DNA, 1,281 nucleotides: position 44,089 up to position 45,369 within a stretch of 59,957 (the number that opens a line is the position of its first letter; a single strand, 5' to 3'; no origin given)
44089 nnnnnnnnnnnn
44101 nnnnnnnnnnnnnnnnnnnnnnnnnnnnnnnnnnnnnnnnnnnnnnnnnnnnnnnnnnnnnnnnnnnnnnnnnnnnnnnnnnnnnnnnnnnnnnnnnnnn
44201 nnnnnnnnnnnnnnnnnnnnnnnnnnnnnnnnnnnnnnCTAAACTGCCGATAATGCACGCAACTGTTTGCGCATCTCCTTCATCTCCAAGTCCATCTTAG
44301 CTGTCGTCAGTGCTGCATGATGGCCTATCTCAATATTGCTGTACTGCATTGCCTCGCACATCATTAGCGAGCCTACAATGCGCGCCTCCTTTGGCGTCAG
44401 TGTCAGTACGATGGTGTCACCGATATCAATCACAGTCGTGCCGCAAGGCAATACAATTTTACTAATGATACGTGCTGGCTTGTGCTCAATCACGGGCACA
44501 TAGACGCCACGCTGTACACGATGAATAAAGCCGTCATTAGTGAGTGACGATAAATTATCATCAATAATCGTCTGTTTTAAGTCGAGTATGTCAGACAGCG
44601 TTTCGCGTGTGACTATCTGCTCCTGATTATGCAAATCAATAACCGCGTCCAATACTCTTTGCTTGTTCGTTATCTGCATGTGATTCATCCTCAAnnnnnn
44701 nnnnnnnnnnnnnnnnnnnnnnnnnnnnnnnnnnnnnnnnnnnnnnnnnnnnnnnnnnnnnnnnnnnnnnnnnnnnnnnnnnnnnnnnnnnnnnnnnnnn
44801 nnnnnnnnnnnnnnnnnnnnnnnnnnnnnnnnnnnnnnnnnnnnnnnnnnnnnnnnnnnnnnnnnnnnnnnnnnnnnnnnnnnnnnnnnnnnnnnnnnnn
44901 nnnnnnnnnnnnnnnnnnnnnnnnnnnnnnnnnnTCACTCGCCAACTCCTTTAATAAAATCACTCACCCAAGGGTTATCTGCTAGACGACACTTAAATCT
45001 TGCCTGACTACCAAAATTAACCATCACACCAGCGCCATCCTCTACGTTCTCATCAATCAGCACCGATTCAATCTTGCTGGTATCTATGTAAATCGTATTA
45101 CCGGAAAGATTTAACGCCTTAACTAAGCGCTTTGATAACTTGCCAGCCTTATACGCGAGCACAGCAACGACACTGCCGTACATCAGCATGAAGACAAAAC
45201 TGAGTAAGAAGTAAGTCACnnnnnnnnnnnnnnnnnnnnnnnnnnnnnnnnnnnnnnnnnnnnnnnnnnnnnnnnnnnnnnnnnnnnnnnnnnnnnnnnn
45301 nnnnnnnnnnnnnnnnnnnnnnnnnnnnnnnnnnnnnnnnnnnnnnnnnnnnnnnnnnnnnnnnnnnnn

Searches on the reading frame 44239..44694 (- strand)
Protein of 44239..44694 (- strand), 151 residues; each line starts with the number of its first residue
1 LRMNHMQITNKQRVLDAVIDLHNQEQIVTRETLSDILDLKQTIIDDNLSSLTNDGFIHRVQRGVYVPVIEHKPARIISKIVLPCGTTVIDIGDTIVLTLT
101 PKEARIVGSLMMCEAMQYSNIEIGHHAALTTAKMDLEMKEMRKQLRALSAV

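Call 17: search_protein_families(library=pfam, max_evalue=0.01, proteins=[window:44239-44694:-])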
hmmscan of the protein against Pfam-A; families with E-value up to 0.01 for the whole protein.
window:44239-44694:- (151 aa): 1 family
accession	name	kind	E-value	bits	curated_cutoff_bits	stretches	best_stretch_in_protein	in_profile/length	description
PF09202.17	Rio2_N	-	0.0058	17.4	27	0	12-62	9-58/82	Rio2, N-terminal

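Call 18: search_protein_families(library=phrogs, max_evalue=0.001, proteins=[window:44239-44694:-])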
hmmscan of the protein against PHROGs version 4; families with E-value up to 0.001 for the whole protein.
window:44239-44694:- (151 aa): 1 family
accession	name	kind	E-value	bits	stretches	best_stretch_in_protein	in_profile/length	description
phrog_8117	-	unknown function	7.3e-47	159.9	1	4-149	8-152/166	-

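Call 23: find_homologous_proteins(query=window:44239-44694:-)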
Query window:44239-44694:- (151 aa): 380 proteins with E <= 0.001 among 410 candidates; the best 120 are listed.
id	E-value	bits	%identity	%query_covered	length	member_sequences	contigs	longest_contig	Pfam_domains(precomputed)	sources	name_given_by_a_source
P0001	3.3e-85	300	99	97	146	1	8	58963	-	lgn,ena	-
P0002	2.7e-80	285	93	96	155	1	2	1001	-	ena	-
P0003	1.3e-79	282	91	96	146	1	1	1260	-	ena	-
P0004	5.7e-79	280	90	97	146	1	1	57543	-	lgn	-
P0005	8.0e-79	280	92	97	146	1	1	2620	-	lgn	-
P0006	4.0e-78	278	91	97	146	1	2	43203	-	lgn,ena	-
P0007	4.1e-78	277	91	97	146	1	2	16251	-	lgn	-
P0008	6.8e-78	277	89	97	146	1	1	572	-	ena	-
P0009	7.5e-78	277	89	97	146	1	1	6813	-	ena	-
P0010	9.4e-78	276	89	97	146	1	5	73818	-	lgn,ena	-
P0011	2.7e-77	275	87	97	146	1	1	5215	-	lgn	-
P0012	3.3e-77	275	88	97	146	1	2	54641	-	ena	-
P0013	3.9e-77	274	89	96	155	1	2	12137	-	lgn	-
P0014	5.1e-77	274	89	96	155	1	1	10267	-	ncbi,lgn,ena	-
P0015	1.2e-76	273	88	96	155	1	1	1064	-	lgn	-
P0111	2.0e-44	168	56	93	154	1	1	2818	PF13338.13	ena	-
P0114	5.2e-44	167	56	93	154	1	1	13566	PF13338.13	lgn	-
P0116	8.3e-44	166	56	93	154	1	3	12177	PF13338.13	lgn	-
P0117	1.4e-43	166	56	93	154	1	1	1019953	PF13338.13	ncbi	ncbi:hypothetical protein ACX1NX_00560 [Acinetobacter sp. ANC 5383]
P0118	1.5e-43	166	56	93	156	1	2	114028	PF13338.13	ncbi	ncbi:hypothetical protein ACX1N5_11780 [Acinetobacter sp. ANC 4636]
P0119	1.8e-43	165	57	91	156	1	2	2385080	PF13338.13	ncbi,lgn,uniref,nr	ncbi:hypothetical protein F975_01665 [Acinetobacter sp. ANC 3789]|uniref:type IV toxin-antitoxin sys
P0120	1.9e-43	165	55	93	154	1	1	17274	PF13338.13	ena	-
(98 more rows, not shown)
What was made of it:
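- Closest known: AbiEi antitoxin winged-helix domain. Same: Distant homologues of the window protein carry precomputed PF13338 hits (call 23).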

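Call 27: find_related_loci(query=A2, collection=viral_contigs, flank=10000)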
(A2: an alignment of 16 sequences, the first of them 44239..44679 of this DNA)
Query A2 (146 aa) in viral_contigs; peptide patterns used: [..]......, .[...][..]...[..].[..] (x = any residue, [..] = any of these).
113 stretches matched a pattern; 36 encode a relative of the query (tblastn E <= 1e-3); 36 distinct loci.
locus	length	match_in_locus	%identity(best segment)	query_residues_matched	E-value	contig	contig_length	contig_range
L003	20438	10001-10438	86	1-146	4e-84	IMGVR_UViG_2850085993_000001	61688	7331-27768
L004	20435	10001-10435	86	1-145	1e-82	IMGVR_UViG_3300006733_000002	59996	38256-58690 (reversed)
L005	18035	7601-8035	86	1-145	1e-82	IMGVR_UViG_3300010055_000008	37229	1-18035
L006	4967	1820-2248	76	1-144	3e-70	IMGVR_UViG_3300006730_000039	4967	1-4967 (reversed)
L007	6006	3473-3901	76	1-144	3e-70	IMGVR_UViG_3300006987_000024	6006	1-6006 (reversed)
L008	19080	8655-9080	73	1-143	4e-67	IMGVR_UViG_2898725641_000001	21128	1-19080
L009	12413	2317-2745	73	1-144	1e-64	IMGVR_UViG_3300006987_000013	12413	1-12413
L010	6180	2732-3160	71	1-144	4e-63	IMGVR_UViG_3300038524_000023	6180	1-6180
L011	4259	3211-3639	71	1-144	4e-63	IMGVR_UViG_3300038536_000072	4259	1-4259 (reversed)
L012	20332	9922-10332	57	4-140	5e-50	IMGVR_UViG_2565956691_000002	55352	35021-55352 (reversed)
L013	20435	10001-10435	54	1-145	4e-50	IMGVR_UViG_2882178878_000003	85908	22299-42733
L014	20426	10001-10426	57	2-144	7e-48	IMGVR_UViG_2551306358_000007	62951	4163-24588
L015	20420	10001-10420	54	4-143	2e-48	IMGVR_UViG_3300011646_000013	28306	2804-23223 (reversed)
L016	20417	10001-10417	55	4-140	3e-46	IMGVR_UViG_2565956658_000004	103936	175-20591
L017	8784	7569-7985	56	4-140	2e-46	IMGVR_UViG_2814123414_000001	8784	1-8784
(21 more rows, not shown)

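Call 32: search_dna_similar(query=window:44239-44679:-, collection=phages, mode=protein, max_rows=40, max_evalue=0.001)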
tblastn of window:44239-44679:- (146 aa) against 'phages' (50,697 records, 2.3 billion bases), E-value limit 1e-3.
Records with a match: 41; places in all: 41; records where one place covers at least 80% of the query: 40.
Best place of each record, by identity: 60-80% 1; <60% 40.
By first word of the organism name: Pseudomonas 37; Shewanella 1; Pseudoalteromonas 1; Bacillus 1; Acidovorax 1.
By host as written in the record: Pseudomonas aeruginosa 17; - 7; Pseudomonas aeruginosa PAO1 4; Pseudomonas aeruginosa ATCC 27853 2; Pseudomonas sp. 2; Pseudomonas aeruginosa HIM-6 2; Shewanella 1; Pseudomonas stutzeri 1; and 5 more.
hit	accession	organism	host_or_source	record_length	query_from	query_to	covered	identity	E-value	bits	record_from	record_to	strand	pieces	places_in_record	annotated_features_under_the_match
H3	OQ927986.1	Shewanella phage vB_SbaS_Y11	Shewanella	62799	1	141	97%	75.9%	7e-69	230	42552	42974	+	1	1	hypothetical protein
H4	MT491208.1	Pseudomonas phage vB_PaeM_USP_25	Pseudomonas aeruginosa ATCC 27853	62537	1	143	98%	54.5%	1e-44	160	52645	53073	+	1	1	hypothetical protein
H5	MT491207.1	Pseudomonas phage vB_PaeM_USP_18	Pseudomonas aeruginosa ATCC 27853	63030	1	143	98%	54.5%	1e-44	160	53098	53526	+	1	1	hypothetical protein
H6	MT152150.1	Pseudomonas phage 8P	Pseudomonas stutzeri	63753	1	143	98%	53.8%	7e-45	161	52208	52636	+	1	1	hypothetical protein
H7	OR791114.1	Pseudoalteromonas phage vB_PalP_Y7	Pseudoalteromonas sp. Y7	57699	5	145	97%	51.1%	2e-39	145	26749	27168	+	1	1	hypothetical protein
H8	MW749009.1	Bacillus phage vB_BspP_Dartukuta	Bacillus sp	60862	2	139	95%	44.9%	3e-31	122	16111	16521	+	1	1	hypothetical protein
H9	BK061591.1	Pseudomonas phage vB_PaeP-D14S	Pseudomonas aeruginosa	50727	1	145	99%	40.0%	4e-30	119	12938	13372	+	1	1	putative AbiEi antitoxin of type IV toxin-antitoxin system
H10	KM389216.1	Pseudomonas phage F_ET605sp/Pa1651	-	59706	1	145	99%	40.0%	4e-30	119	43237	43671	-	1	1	record has no annotation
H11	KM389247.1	Pseudomonas phage JBD90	-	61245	1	145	99%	40.0%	4e-30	119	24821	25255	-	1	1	record has no annotation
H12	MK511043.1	Pseudomonas phage vB_Pae_BR228a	Pseudomonas aeruginosa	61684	1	145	99%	40.0%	4e-30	119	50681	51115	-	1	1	hypothetical protein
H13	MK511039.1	Pseudomonas phage vB_Pae_CF24a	Pseudomonas aeruginosa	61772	1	145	99%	40.0%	4e-30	119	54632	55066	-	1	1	hypothetical protein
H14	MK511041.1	Pseudomonas phage vB_Pae_CF69a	Pseudomonas aeruginosa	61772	1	145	99%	40.0%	4e-30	119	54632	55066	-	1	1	hypothetical protein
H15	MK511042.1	Pseudomonas phage vB_Pae_CF126a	Pseudomonas aeruginosa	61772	1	145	99%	40.0%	4e-30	119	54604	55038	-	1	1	hypothetical protein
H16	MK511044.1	Pseudomonas phage vB_Pae_BR197a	Pseudomonas aeruginosa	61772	1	145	99%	40.0%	4e-30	119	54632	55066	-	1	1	hypothetical protein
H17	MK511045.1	Pseudomonas phage vB_Pae_BR208a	Pseudomonas aeruginosa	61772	1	145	99%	40.0%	4e-30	119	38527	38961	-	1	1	hypothetical protein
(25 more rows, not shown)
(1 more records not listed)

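Call 33: predict_structure(alignment_id=A2)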
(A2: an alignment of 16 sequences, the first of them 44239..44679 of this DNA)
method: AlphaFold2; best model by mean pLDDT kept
length: 146 residues; sequences in the alignment: 16
mean_pLDDT: 76.4   pTM: 0.45
mean pLDDT of the five models: 76.4, 76.4, 76.2, 75.9, 73.7
residues with pLDDT >= 90: 26; 70-90: 79; 50-70: 25; < 50: 16
segments of 3 or more residues with pLDDT < 50: 66-70, 107-117
pLDDT, mean of each block of 10 residues (from residue 1): 85 87 88 89 91 85 62 72 70 74 52 46 78 88 79
secondary structure, 60 per line:
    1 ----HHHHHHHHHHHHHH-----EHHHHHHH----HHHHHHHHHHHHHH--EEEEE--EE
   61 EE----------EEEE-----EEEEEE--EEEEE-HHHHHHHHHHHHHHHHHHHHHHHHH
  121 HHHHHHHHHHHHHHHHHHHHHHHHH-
elements in order: H5-18 H25-31 H36-49 E52-56 E59-62 E73-76 E82-87 E90-94 H96-145

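Call 38: fold_search(model_id=the predicted structure, library=pdb)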
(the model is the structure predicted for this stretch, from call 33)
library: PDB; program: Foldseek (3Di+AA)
matches with E <= 10: 1728; with E <= 0.001: 0
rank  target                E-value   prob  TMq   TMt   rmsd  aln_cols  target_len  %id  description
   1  4o5v                  9.2e-03  1.00  0.39  0.27   2.2        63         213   19  Crystal structure of T. acidophilum IdeR (released 2014-11-05)
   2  4mtd_D                1.8e-02  0.99  0.38  0.36  12.3       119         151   16  Zinc Uptake Regulator Complexed With Zinc AND DNA (released 2014-11-05)
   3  4o6j                  2.5e-02  1.00  0.39  0.27   1.4        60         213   18  Crystal sturucture of T. acidophilum IdeR (released 2014-05-21)
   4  3m8e_B                2.6e-02  1.00  0.34  0.50   3.3        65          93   18  Protein structure of Type III plasmid segregation TubR (released 2010-07-07)
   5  4kmf_A                2.8e-02  1.00  0.35  0.71   2.5        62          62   13  Crystal structure of Zalpha domain from Carassius auratus PKZ in complex with Z-DNA (released 2013-07-03)
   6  4mtd_B                3.3e-02  0.99  0.37  0.36  12.3       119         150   17  Zinc Uptake Regulator Complexed With Zinc AND DNA (released 2014-11-05)
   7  9i0v_A                3.6e-02  0.99  0.31  0.21   3.9        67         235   21  Crystal structure of DasR in complex with a synthetic DasR-binding RNA aptamer (released 2026-01-28)
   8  2ma3_MODEL_1_A        3.8e-02  1.00  0.35  0.54   2.9        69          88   17  NMR solution structure of the C-terminus of the minichromosome maintenance protein MCM from Methanothermobacte (released 2014-12-31)
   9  7c0i_A                4.0e-02  1.00  0.37  0.83   1.9        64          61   17  Crystal structure of chimeric mutant of E3L in complex with Z-DNA (released 2020-12-16)
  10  4mtd_A                4.0e-02  0.98  0.37  0.36  12.2       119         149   17  Zinc Uptake Regulator Complexed With Zinc AND DNA (released 2014-11-05)
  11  2it0_A                4.3e-02  1.00  0.38  0.38   1.5        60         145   15  Crystal structure of a two-domain IdeR-DNA complex crystal form II (released 2007-02-13)
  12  1stz_B                4.5e-02  1.00  0.37  0.18   2.8        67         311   12  Crystal structure of a hypothetical protein at 2.2 A resolution (released 2004-08-24)
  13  5yhx_B                4.5e-02  1.00  0.35  0.37   3.8        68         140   16  Structure of Lactococcus lactis ZitR, wild type (released 2017-12-06)
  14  5yi3_E                4.8e-02  0.99  0.34  0.34   4.3        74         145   18  Structure of Lactococcus lactis ZitR, C30S mutant in complex with DNA (released 2017-12-06)
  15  1bi3_B                5.1e-02  1.00  0.39  0.41   1.6        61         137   10  STRUCTURE OF APO-AND HOLO-DIPHTHERIA TOXIN REPRESSOR (released 1999-06-22)
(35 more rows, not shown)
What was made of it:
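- Its N-terminal 60 residues fold as a winged helix, a DNA-binding fold (calls 33, 38).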

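Call 47: search_solved_structures(query=A2, max_evalue=1)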
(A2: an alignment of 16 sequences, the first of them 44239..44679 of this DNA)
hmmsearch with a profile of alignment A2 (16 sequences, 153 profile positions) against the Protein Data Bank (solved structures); distinct sequences matched with E-value up to 1: 3.
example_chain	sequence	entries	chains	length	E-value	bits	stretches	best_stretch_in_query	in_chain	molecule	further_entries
2d1h_A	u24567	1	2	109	0.12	15.2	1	18-56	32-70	109aa long hypothetical transcriptional regulator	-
1uy1_A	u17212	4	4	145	0.46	13.3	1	92-134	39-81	ENDO-1,4-BETA-XYLANASE A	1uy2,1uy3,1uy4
5gui_A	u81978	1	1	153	0.62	12.9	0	90-143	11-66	Chaperone protein ClpC1, chloroplastic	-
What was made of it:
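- Tried and rejected: The PDB profile search gives nothing specific (call 47).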

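Call 63: get_annotated_region(hit=H8, flank=20000)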
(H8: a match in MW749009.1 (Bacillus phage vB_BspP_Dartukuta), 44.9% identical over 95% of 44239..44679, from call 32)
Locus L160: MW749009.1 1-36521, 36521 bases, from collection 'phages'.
description: Bacillus phage vB_BspP_Dartukuta, complete genome.
organism: Bacillus phage vB_BspP_Dartukuta (NCBI taxid 2836117)
taxonomy: Viruses; Duplodnaviria; Heunggongvirae; Uroviricota; Caudoviricetes
host: Bacillus sp; source: North Davis; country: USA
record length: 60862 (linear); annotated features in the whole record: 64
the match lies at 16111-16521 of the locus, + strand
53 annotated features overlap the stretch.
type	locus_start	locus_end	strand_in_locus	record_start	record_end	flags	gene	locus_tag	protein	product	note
CDS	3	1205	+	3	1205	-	-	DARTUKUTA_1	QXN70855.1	putative tyrosine-type recombinase/integrase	-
CDS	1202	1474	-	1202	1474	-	-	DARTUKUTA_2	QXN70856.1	putative pyocin activator PrtN family protein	-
CDS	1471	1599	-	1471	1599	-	-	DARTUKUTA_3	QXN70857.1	putative leucine-tRNA ligase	-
CDS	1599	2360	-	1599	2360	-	-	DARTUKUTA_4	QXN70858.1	putative dUTP diphosphatase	-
CDS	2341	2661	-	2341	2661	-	-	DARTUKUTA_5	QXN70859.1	hypothetical protein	-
CDS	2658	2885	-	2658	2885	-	-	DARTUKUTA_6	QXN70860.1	hypothetical protein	-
CDS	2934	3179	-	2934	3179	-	-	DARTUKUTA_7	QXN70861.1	hypothetical protein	-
CDS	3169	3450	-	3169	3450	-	-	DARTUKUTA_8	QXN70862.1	hypothetical protein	-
CDS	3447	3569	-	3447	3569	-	-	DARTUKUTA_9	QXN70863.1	hypothetical protein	-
CDS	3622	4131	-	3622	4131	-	-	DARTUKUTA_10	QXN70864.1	putative ss-DNA binding protein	-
CDS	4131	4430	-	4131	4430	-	-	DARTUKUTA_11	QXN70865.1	hypothetical protein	-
CDS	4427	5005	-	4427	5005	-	-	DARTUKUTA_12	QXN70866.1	hypothetical protein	-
CDS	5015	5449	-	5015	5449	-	-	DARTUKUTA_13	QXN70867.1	hypothetical protein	-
CDS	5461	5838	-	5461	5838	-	-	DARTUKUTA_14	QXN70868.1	hypothetical protein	-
CDS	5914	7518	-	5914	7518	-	-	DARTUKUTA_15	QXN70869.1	putative YqaJ viral recombinase family protein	-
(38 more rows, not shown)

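Call 64: get_annotated_region(hit=H7, flank=20000)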
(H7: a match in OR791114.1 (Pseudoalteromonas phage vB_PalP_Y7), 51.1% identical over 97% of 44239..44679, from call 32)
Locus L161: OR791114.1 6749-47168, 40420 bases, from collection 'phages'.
description: Pseudoalteromonas phage vB_PalP_Y7, complete genome.
organism: Pseudoalteromonas phage vB_PalP_Y7 (NCBI taxid 3096078)
taxonomy: Viruses; Duplodnaviria; Heunggongvirae; Uroviricota; Caudoviricetes
host: Pseudoalteromonas sp. Y7; source: sewage; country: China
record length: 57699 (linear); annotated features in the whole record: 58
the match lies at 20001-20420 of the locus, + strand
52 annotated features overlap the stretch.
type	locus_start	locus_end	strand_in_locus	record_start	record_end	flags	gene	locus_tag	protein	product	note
CDS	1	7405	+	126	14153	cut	-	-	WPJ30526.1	DarB-like antirestriction protein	-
CDS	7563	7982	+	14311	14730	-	-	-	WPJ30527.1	hypothetical protein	Gp49 family protein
CDS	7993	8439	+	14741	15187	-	-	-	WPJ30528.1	hypothetical protein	-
CDS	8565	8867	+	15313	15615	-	-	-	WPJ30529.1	hypothetical protein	-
CDS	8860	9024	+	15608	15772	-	-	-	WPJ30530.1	hypothetical protein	-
CDS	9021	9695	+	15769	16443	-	-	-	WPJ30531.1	tail associated lysozyme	-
CDS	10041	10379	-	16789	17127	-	-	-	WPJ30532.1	hypothetical protein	-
CDS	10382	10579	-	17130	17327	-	-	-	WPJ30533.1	DksA-like zinc-finger protein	-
CDS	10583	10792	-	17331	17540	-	-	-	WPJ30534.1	hypothetical protein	-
CDS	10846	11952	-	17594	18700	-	-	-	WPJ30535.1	RecT family recombinase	-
CDS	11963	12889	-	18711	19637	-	-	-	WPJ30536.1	exonuclease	-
CDS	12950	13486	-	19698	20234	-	-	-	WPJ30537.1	hypothetical protein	-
CDS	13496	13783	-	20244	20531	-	-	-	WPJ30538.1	hypothetical protein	-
CDS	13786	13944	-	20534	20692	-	-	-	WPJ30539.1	hypothetical protein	-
CDS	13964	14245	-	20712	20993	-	-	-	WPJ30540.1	hypothetical protein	-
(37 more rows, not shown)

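Call 74: search_protein_families(library=ncbifam, max_evalue=0.1, proteins=[window:44239-44679:-])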
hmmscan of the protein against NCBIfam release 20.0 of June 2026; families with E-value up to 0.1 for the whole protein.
window:44239-44679:- (146 aa): 6 families
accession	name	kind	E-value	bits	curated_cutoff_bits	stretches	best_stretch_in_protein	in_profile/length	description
NF047376.1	TAA_AbiEi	equivalog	0.00024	20.8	150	1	10-76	7-76/172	type IV toxin-antitoxin system AbiEi family antitoxin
NF040939.2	trans_reg_lrs14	equivalog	0.0012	18.8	90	1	13-56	27-70/103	Lrs14 family HTH-type transcriptional regulator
NF053606.1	Sta1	subfamily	0.0085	16.2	80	1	17-57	30-69/100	Sta1 family transcriptional regulator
NF011967.0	PRK15439.1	equivalog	0.0095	14.4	586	1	70-144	55-129/510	autoinducer 2 ABC transporter ATP-binding protein LsrA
TIGR04548.1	DnaD_Mollicutes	hypoth_equivalog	0.034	14.1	100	1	15-64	37-82/178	DnaD family protein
TIGR01889.1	Staph_reg_Sar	paralog_domain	0.039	14.3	62.6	0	8-54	29-75/109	staphylococcal accessory regulator family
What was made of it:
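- The candidate protein is a winged helix with beta strands, not an all-helical sigma fold (calls 17, 33, 74).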

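Call 75: fold_search(model_id=the predicted structure, library=viral)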
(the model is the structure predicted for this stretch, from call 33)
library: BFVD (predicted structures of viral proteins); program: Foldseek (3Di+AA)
matches with E <= 10: 1208; with E <= 0.001: 0
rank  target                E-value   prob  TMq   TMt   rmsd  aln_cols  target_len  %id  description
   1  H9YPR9                2.8e-03  1.00  0.35  0.64   3.1        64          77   19  (no name in the UniProt tables at hand)
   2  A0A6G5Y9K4            3.9e-03  1.00  0.38  0.24  11.9       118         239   12  (no name in the UniProt tables at hand)
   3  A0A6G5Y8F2            6.3e-03  1.00  0.37  0.19  12.4       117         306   12  (no name in the UniProt tables at hand)
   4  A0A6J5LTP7            7.1e-03  1.00  0.35  0.85   1.8        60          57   20  Uncharacterized protein [uncultured Caudovirales phage]
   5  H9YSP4                9.1e-03  1.00  0.38  0.61   1.7        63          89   25  (no name in the UniProt tables at hand)
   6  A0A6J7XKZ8            1.0e-02  1.00  0.36  0.80   2.4        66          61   14  Uncharacterized protein [uncultured Caudovirales phage]
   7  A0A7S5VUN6            1.1e-02  1.00  0.38  0.42   2.7        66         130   23  (no name in the UniProt tables at hand)
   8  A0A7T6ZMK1            1.2e-02  1.00  0.37  0.73   2.0        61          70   21  Uncharacterized protein [Vibrio phage PH669]
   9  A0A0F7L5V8            1.3e-02  0.97  0.33  0.34  11.7       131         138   14  Uncharacterized protein [uncultured marine virus]
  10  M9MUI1                1.5e-02  1.00  0.38  0.52   2.5        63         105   22  (no name in the UniProt tables at hand)
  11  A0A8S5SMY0            1.5e-02  1.00  0.35  0.20   9.9        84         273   17  Helix-turn-helix domain protein [Myoviridae sp. ctPoO4]
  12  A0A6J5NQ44            1.5e-02  0.98  0.37  0.29  14.8       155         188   13  Uncharacterized protein [uncultured Caudovirales phage]
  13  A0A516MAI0            1.6e-02  1.00  0.35  0.23   3.7        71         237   18  (no name in the UniProt tables at hand)
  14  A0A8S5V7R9            1.7e-02  1.00  0.34  0.19   5.0        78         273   18  Phage conserved hypothetical protein C-terminal domain-containing protein [Myoviridae sp. ctCpP1]
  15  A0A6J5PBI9            1.8e-02  1.00  0.37  0.51   3.6        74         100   12  Helix-turn-helix domain containing protein [uncultured Caudovirales phage]
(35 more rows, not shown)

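Call 76: find_related_loci(query=A2, collection=genome_contigs, flank=3000)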
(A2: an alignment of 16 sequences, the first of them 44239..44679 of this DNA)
Query A2 (146 aa) in genome_contigs; peptide patterns used: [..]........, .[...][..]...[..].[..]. (x = any residue, [..] = any of these).
53 stretches matched a pattern; 20 encode a relative of the query (tblastn E <= 1e-3); 20 distinct loci.
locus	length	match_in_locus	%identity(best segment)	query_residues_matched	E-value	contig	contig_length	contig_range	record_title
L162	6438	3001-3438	86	1-146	9e-85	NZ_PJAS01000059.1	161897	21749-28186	Psychrobacter sp. 4Bb contig6, whole genome shotgun sequence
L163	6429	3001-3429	87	1-143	3e-82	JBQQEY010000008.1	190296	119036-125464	Psychrobacter sp. T6-5 NODE_8_length_190296_cov_1767.043408, whole genome shotgun sequence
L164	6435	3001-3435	74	1-146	6e-71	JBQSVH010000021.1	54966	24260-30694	Psychrobacter sp. AOP7-C1-14 AOP7-C1-14_21, whole genome shotgun sequence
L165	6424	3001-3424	86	1-145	4e-70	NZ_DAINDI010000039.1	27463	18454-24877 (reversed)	MAG: Psychrobacter sp. isolate CTOTU49587 NODE_267_length_27463_cov_3.275285, whole genome shotgun sequence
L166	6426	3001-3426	72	1-143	2e-67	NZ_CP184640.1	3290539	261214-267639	Psychrobacter sp. ER1 chromosome, complete genome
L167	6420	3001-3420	56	4-143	1e-50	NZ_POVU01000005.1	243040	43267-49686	Acinetobacter sp. MB5 NODE_5_length_243040_cov_56.5307, whole genome shotgun sequence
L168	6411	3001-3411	57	4-140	1e-50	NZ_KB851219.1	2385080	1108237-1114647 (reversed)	Acinetobacter sp. ANC 3789 acLZR-supercont1.7, whole genome shotgun sequence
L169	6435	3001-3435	54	1-145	9e-51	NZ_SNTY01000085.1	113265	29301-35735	Alkanindiges illinoisensis strain NFYY 23406 NODE_8, whole genome shotgun sequence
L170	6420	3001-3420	54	4-143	3e-50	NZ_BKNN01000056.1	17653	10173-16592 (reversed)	Acinetobacter brisouii strain TUM15274 sequence056, whole genome shotgun sequence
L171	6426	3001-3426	57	2-144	2e-48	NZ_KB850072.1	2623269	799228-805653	Acinetobacter higginsii strain CIP 70.18 acLso-supercont1.23, whole genome shotgun sequence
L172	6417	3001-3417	55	4-140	4e-47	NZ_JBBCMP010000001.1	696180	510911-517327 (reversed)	Acinetobacter sp. AS167 contig00001, whole genome shotgun sequence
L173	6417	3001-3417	54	4-140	4e-46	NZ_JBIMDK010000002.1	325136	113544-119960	Acinetobacter sp. ULE_I010 NODE_2_length_325136_cov_83.826670, whole genome shotgun sequence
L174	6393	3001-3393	58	9-140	1e-44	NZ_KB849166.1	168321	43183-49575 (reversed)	Acinetobacter bohemicus ANC 3994 acLZV-supercont1.12, whole genome shotgun sequence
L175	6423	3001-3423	57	4-143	3e-50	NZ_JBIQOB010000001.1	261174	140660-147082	Acinetobacter sp. BSP-28 contig1, whole genome shotgun sequence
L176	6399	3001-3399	51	9-140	4e-38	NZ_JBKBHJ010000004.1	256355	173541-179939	MAG: Acinetobacter sp. isolate 21I_061.bin.14 NODE_70_length_256355_cov_66.999809, whole genome shotgun sequence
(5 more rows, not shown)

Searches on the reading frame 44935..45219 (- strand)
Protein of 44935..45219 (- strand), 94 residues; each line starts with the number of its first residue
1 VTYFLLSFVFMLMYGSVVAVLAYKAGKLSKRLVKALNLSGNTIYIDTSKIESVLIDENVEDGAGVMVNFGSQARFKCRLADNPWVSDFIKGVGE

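Call 17: search_protein_families(library=pfam, max_evalue=0.01, proteins=[window:44935-45219:-])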
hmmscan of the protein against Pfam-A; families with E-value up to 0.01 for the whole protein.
window:44935-45219:- (94 aa): 0 families

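Call 18: search_protein_families(library=phrogs, max_evalue=0.001, proteins=[window:44935-45219:-])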
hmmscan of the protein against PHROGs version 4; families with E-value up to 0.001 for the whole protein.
window:44935-45219:- (94 aa): 0 families

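Call 74: search_protein_families(library=ncbifam, max_evalue=0.1, proteins=[window:44935-45219:-])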
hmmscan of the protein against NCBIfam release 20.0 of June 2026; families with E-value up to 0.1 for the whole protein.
window:44935-45219:- (94 aa): 1 family
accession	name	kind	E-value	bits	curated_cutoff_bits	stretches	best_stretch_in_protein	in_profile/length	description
TIGR04124.1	archaeo_artE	exception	0.078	13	95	1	3-52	16-65/153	archaeosortase family protein ArtE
